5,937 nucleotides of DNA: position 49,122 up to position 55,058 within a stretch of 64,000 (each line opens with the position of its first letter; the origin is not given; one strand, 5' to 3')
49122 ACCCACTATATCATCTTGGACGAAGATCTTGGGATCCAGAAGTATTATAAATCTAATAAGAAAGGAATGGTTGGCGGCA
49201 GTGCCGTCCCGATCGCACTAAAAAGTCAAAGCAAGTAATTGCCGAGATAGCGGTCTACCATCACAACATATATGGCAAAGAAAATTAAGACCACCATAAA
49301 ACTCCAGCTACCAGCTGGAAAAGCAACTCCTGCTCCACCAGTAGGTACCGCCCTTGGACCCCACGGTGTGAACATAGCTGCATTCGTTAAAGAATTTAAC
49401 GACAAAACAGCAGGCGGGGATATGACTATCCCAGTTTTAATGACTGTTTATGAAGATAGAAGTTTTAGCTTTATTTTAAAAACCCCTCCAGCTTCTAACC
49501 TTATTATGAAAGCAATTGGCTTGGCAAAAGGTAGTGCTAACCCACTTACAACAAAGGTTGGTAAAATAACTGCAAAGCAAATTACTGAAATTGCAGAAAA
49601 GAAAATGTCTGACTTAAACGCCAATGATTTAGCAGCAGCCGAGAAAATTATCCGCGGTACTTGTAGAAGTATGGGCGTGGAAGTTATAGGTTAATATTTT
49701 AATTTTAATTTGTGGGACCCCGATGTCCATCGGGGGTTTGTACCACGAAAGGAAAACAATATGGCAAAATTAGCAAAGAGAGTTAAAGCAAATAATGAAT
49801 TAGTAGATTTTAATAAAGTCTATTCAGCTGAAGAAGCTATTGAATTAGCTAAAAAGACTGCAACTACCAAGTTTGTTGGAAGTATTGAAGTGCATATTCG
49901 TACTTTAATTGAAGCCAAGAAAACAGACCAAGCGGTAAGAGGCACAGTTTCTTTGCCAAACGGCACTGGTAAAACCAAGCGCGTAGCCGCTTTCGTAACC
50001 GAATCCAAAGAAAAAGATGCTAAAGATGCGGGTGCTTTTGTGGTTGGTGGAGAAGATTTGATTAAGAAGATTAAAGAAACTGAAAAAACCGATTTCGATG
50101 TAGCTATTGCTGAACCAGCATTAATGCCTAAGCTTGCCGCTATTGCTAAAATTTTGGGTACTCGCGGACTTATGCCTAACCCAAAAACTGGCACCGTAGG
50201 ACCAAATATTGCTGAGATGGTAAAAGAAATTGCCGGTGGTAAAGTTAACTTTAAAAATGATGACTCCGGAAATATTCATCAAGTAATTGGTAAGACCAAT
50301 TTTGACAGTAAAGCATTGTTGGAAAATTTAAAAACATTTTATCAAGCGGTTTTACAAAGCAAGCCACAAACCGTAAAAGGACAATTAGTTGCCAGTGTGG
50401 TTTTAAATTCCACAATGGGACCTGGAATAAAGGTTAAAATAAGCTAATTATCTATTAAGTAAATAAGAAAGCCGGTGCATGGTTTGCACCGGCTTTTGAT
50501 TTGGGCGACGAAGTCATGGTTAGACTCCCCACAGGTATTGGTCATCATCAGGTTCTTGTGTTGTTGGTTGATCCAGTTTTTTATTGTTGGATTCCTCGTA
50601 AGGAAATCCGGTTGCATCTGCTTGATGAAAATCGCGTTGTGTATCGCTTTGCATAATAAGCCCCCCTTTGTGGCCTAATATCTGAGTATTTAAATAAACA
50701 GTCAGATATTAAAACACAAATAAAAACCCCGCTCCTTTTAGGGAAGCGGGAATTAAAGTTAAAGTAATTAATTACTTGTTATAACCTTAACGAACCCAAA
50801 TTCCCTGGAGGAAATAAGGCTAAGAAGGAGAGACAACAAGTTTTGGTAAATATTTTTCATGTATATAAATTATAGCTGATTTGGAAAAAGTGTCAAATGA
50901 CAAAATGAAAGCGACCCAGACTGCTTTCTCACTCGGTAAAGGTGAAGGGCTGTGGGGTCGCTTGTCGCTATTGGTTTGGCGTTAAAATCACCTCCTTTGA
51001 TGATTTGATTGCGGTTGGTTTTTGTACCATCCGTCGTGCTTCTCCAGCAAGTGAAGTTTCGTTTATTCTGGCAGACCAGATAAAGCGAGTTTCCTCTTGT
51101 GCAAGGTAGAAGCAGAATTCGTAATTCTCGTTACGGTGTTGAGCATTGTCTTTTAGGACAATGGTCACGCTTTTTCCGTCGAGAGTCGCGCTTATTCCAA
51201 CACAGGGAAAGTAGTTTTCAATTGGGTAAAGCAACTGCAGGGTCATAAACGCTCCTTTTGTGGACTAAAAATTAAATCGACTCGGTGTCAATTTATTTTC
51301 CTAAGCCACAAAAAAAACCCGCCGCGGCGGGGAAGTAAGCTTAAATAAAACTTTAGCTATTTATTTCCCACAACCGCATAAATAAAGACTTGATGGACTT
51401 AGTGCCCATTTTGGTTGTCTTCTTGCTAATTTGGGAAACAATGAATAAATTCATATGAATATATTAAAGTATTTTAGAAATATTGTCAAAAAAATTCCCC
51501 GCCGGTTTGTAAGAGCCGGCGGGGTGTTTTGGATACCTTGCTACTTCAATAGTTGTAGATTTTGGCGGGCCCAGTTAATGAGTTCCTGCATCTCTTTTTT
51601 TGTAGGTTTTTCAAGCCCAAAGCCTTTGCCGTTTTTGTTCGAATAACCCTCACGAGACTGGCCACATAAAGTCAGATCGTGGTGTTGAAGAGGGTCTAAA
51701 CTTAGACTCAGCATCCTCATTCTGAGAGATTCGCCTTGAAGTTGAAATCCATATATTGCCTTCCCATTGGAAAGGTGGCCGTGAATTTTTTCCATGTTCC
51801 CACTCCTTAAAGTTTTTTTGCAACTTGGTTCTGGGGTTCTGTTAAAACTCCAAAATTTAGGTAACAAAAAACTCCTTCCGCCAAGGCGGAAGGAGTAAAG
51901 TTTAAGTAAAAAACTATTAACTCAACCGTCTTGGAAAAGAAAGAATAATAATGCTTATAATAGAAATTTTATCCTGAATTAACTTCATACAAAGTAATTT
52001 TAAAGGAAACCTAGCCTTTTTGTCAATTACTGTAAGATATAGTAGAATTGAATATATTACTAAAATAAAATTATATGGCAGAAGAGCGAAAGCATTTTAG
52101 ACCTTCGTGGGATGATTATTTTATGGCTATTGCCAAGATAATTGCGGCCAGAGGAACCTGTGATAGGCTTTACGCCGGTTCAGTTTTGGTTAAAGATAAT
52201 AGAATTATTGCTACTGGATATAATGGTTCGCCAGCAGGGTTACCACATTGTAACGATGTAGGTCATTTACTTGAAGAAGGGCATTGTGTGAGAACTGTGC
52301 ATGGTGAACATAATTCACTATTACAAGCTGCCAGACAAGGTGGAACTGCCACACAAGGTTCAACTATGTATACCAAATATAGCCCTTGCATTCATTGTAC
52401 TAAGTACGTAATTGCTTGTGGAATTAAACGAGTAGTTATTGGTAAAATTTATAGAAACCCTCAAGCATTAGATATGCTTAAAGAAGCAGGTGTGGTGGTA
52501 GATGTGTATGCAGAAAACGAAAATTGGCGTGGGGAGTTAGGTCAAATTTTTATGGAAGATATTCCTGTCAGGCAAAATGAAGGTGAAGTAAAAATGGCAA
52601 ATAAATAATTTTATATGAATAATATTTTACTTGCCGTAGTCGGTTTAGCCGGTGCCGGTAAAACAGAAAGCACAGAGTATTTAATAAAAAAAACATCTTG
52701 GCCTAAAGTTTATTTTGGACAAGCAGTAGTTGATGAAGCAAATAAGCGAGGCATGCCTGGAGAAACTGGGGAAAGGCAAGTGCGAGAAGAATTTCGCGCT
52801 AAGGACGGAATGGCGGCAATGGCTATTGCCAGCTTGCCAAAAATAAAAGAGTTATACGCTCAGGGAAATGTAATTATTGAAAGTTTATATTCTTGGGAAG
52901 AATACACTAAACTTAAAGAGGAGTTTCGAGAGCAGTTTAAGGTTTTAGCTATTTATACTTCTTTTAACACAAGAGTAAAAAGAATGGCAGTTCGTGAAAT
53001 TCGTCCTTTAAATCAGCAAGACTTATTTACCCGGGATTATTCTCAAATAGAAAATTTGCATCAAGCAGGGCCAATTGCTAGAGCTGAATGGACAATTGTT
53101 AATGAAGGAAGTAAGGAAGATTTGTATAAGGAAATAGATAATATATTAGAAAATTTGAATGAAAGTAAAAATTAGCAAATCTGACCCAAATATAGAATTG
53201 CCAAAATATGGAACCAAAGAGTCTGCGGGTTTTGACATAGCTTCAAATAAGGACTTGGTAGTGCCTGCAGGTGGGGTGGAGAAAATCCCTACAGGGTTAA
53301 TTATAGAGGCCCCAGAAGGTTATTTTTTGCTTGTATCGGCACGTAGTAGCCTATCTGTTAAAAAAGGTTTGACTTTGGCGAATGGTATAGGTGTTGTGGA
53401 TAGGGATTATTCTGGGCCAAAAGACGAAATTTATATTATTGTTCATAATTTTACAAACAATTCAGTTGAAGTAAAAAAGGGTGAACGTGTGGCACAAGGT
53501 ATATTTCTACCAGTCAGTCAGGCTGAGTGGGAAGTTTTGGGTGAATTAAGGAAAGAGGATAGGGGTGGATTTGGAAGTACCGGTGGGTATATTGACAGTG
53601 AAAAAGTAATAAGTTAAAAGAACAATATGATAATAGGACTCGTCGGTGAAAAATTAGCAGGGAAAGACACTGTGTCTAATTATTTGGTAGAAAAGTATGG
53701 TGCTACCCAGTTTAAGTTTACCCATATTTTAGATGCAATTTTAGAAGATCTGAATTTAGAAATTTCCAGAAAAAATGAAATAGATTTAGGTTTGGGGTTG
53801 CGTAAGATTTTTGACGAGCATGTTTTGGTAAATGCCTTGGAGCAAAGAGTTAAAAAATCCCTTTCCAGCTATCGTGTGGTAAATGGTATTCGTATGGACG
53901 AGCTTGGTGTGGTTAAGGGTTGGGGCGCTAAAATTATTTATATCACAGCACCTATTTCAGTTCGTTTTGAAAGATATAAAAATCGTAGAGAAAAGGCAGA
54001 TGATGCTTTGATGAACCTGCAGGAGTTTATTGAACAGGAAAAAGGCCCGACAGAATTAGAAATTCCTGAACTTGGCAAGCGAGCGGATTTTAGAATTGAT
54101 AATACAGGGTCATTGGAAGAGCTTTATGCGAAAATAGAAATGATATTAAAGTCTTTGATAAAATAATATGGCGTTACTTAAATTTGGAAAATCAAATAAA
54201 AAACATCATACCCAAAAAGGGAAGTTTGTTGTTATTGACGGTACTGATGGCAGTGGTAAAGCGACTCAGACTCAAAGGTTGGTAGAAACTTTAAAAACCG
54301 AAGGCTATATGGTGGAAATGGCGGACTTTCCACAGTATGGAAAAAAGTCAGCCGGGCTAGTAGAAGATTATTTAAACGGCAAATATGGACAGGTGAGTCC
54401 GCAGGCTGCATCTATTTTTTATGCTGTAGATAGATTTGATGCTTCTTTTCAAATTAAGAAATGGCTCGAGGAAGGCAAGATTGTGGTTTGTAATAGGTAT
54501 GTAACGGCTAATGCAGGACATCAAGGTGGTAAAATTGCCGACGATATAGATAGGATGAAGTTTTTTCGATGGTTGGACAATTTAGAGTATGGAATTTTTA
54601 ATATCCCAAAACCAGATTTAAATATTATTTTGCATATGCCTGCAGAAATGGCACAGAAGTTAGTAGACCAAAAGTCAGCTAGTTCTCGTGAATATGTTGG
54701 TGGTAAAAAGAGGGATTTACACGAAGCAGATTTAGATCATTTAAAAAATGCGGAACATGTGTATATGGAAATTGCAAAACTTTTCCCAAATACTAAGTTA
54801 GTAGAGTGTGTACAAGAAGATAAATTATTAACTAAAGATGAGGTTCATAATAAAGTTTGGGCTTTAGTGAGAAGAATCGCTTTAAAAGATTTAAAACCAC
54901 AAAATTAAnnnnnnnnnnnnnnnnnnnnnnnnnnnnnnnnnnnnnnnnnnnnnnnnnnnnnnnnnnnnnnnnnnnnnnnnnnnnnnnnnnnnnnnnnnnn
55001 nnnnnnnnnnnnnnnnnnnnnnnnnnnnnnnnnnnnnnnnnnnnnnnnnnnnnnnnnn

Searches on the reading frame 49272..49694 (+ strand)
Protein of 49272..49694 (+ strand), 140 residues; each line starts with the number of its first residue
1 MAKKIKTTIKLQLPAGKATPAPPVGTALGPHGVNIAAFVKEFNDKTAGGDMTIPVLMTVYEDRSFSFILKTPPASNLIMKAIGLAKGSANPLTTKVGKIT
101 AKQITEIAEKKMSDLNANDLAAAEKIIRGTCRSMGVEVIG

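Call 22: search_protein_families(library=pfam, proteins=[window:49272-49694:+], max_evalue=0.00001)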
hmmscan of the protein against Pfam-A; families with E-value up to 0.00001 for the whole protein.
window:49272-49694:+ (140 aa): 2 families
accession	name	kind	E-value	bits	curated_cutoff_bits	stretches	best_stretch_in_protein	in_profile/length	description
PF00298.24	Ribosomal_L11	-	1.1e-27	96.6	21.4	1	70-138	1-69/69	Ribosomal protein L11, RNA binding domain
PF03946.19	Ribosomal_L11_N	-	1.8e-24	85.7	32.9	1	9-65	1-58/58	Ribosomal protein L11, N-terminal domain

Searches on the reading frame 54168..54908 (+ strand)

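Call 63: search_protein_families(library=pfam, proteins=[window:54168-54908:+], max_evalue=0.00001)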
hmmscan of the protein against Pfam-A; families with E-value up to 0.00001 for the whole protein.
window:54168-54908:+ (246 aa): 1 family
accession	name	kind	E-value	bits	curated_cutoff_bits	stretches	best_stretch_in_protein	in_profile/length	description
PF02223.23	Thymidylate_kin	-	4.9e-22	78.9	27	1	23-217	1-176/185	Thymidylate kinase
